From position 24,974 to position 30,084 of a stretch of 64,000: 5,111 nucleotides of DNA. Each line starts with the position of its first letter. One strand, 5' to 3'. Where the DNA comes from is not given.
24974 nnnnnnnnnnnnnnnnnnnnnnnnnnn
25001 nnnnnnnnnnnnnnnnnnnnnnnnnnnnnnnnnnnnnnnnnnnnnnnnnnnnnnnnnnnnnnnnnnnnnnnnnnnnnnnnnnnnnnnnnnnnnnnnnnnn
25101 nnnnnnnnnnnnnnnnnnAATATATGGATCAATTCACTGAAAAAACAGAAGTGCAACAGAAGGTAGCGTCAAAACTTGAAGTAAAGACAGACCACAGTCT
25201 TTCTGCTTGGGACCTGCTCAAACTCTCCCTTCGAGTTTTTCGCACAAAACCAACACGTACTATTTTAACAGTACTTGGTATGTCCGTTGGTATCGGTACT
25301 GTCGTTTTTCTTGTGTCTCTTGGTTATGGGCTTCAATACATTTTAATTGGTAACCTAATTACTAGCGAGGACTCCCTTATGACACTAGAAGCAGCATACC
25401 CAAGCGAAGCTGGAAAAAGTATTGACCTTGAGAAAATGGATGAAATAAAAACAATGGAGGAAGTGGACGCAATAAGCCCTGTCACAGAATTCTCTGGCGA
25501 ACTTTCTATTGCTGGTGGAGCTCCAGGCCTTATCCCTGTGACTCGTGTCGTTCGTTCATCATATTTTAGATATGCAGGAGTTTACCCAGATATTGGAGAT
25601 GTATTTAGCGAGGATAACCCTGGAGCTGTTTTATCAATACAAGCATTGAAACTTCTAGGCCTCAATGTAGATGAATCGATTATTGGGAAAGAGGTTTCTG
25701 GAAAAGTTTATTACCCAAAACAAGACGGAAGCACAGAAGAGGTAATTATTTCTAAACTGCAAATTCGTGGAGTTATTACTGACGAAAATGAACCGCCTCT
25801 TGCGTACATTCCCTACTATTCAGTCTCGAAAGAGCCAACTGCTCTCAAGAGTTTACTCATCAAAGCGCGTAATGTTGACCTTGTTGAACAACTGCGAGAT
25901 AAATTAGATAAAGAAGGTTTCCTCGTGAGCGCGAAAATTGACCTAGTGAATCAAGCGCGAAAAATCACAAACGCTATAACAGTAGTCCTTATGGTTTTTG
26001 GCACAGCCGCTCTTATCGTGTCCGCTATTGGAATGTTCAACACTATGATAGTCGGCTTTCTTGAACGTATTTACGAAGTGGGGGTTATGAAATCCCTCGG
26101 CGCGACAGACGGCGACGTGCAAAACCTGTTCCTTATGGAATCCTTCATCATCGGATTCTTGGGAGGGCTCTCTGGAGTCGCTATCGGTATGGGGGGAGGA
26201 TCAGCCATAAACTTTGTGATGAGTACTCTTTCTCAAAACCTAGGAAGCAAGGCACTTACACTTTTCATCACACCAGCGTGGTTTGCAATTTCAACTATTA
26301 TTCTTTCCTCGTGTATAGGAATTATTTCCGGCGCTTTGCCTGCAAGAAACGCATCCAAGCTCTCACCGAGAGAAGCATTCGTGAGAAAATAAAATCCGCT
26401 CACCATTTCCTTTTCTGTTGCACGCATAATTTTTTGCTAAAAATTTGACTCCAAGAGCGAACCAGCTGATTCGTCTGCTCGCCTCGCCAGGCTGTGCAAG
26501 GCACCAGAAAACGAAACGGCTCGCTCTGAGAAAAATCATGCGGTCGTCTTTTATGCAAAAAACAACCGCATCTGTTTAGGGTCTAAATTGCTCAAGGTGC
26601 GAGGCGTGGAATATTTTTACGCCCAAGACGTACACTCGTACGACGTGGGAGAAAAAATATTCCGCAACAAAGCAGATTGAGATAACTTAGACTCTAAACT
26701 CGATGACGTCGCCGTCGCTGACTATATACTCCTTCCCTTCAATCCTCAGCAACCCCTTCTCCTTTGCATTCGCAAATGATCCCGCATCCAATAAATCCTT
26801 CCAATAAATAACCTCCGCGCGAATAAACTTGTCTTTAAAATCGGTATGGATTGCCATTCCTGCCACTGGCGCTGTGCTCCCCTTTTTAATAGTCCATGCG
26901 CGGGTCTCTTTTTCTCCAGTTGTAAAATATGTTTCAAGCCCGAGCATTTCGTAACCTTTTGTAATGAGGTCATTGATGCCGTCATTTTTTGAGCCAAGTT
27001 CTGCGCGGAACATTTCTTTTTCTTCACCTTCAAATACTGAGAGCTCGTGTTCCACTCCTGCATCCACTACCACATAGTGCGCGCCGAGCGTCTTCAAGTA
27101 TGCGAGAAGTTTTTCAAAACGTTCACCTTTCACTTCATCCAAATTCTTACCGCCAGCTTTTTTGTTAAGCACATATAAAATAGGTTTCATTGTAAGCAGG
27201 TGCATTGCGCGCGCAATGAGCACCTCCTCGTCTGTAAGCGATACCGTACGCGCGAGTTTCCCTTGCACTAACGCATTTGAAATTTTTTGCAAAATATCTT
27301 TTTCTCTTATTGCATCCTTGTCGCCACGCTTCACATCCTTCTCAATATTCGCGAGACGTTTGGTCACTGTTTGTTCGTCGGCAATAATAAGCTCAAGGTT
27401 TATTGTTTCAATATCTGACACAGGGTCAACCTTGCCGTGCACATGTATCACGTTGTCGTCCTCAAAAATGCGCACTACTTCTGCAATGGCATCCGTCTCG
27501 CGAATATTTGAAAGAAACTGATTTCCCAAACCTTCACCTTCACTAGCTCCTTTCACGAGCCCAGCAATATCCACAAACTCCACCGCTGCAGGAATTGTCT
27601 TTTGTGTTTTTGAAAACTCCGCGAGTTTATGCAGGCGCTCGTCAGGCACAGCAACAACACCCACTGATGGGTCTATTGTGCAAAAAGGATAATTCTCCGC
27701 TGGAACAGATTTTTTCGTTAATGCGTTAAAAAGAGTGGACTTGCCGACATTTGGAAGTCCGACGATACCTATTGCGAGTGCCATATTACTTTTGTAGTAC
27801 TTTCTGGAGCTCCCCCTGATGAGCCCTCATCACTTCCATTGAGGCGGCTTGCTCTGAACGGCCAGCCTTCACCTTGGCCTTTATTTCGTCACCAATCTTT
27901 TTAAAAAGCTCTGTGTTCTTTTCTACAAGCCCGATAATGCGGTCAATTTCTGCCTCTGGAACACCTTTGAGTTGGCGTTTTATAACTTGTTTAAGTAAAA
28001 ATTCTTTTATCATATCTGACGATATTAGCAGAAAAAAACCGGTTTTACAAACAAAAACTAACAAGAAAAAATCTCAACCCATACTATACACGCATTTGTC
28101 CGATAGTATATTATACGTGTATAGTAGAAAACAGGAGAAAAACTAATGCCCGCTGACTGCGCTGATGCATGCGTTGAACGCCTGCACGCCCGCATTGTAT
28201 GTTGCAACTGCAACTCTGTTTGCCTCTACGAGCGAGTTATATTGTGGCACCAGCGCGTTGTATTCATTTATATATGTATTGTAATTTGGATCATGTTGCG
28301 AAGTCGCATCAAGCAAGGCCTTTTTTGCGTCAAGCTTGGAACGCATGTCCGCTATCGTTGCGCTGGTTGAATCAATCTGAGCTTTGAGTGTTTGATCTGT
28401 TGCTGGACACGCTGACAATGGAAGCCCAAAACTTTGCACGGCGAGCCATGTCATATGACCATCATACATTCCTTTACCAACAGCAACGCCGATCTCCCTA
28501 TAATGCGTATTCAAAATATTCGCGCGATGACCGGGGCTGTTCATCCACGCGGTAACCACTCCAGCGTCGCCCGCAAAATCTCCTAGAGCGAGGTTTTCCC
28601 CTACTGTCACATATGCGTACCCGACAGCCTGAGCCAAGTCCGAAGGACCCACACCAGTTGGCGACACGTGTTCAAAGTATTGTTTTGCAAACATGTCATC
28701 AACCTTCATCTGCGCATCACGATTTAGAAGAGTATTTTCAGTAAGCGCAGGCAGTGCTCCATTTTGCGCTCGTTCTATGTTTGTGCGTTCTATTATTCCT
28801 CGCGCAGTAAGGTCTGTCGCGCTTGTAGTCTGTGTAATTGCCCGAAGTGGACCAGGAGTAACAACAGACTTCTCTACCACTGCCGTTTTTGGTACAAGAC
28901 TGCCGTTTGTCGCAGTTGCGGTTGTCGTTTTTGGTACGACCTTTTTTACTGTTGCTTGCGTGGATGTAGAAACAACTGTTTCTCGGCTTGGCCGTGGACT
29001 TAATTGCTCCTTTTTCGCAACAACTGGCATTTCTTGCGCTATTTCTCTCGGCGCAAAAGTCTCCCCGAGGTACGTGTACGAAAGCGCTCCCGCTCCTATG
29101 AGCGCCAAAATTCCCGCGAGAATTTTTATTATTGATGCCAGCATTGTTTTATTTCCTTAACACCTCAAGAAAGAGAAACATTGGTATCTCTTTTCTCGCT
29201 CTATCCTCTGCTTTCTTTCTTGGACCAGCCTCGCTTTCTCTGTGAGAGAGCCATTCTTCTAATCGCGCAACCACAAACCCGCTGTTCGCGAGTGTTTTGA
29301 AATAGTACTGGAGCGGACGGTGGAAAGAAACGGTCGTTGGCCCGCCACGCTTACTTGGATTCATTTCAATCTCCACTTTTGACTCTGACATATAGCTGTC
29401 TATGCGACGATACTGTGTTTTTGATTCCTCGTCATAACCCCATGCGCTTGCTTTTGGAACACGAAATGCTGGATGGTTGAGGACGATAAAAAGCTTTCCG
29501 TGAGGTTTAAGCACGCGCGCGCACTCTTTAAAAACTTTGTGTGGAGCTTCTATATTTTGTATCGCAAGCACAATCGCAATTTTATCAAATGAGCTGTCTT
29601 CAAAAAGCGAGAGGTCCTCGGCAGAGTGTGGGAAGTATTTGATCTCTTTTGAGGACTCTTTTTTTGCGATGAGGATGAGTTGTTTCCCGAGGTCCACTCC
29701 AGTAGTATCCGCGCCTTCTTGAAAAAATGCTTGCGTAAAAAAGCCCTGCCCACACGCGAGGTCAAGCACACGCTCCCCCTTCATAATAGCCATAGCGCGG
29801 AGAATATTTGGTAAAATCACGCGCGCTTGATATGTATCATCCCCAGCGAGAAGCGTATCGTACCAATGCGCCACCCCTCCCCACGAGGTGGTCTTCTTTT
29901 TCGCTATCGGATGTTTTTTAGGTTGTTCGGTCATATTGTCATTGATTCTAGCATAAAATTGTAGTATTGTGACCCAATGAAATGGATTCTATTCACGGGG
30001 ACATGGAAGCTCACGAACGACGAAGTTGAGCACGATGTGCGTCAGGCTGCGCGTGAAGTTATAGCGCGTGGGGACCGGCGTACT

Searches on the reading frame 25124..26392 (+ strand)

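Call 8: search_protein_families(library=pfam, proteins=[window:25124-26392:+], max_evalue=0.001)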
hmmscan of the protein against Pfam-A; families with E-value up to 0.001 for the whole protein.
window:25124-26392:+ (422 aa): 2 families
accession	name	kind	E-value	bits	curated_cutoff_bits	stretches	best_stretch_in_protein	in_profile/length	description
PF02687.27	FtsX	-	9e-18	64.9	25.5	1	290-415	1-120/120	FtsX-like permease C-terminal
PF12704.14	MacB_PCD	-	1.3e-13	52.1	27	1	46-263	1-206/207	MacB-like periplasmic core domain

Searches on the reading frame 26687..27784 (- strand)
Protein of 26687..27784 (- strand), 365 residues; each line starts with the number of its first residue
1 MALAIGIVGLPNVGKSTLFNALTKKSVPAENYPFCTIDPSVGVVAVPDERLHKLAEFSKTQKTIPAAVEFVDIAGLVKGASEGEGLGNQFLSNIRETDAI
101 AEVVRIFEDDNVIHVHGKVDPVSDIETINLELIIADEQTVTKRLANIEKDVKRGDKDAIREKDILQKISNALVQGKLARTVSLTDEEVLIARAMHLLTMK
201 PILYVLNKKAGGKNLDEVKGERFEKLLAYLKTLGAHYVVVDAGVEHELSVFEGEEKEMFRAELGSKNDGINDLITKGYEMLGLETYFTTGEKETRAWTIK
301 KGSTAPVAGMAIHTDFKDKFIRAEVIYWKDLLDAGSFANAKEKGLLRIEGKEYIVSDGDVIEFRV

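Call 8: search_protein_families(library=pfam, proteins=[window:26687-27784:-], max_evalue=0.001)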
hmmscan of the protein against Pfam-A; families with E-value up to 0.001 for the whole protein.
window:26687-27784:- (365 aa): 3 families
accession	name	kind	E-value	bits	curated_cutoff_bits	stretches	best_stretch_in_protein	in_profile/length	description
PF06071.19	YchF-GTPase_C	-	7.2e-34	116.2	27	1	283-365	1-83/84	Protein of unknown function (DUF933)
PF01926.29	MMR_HSR1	-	1.3e-21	77.3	21.9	1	5-110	2-86/113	50S ribosome-binding GTPase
PF02421.24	FeoB_N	-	8.6e-08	32.3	27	1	5-49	3-47/156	Ferrous iron transport protein B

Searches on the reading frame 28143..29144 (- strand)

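Call 8: search_protein_families(library=pfam, proteins=[window:28143-29144:-], max_evalue=0.001)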
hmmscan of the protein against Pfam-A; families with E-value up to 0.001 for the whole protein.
window:28143-29144:- (333 aa): 1 family
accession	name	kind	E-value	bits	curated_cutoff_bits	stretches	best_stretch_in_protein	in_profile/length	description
PF00188.32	CAP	-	5e-13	50.4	21.1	1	119-230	2-110/117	Cysteine-rich secretory protein family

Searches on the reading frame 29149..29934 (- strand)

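Call 8: search_protein_families(library=pfam, proteins=[window:29149-29934:-], max_evalue=0.001)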
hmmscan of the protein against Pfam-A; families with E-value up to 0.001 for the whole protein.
window:29149-29934:- (261 aa): 8 families
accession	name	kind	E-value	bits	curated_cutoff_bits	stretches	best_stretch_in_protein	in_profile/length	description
PF08241.18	Methyltransf_11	-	2.7e-20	73.2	21.2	1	57-150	1-95/95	Methyltransferase domain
PF13649.12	Methyltransf_25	-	5.3e-16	59.5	27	1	56-146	1-97/97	Methyltransferase domain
PF13847.12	Methyltransf_31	-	1.1e-13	51.6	27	1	52-150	3-109/145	Methyltransferase domain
PF01209.24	Ubie_methyltran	-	1.1e-12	48.2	20.1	1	44-151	39-152/233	ubiE/COQ5 methyltransferase family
PF13489.12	Methyltransf_23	-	8.4e-11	42.3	27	1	36-169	5-136/164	Methyltransferase domain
PF08242.18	Methyltransf_12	-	3.1e-10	41.1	30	1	57-148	1-98/98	Methyltransferase domain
PF07021.18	MetW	-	5.8e-08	33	21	1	49-143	10-103/193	Methionine biosynthesis protein MetW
PF05175.20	MTS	-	1.9e-05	24.8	23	1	47-154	26-142/170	Methyltransferase small domain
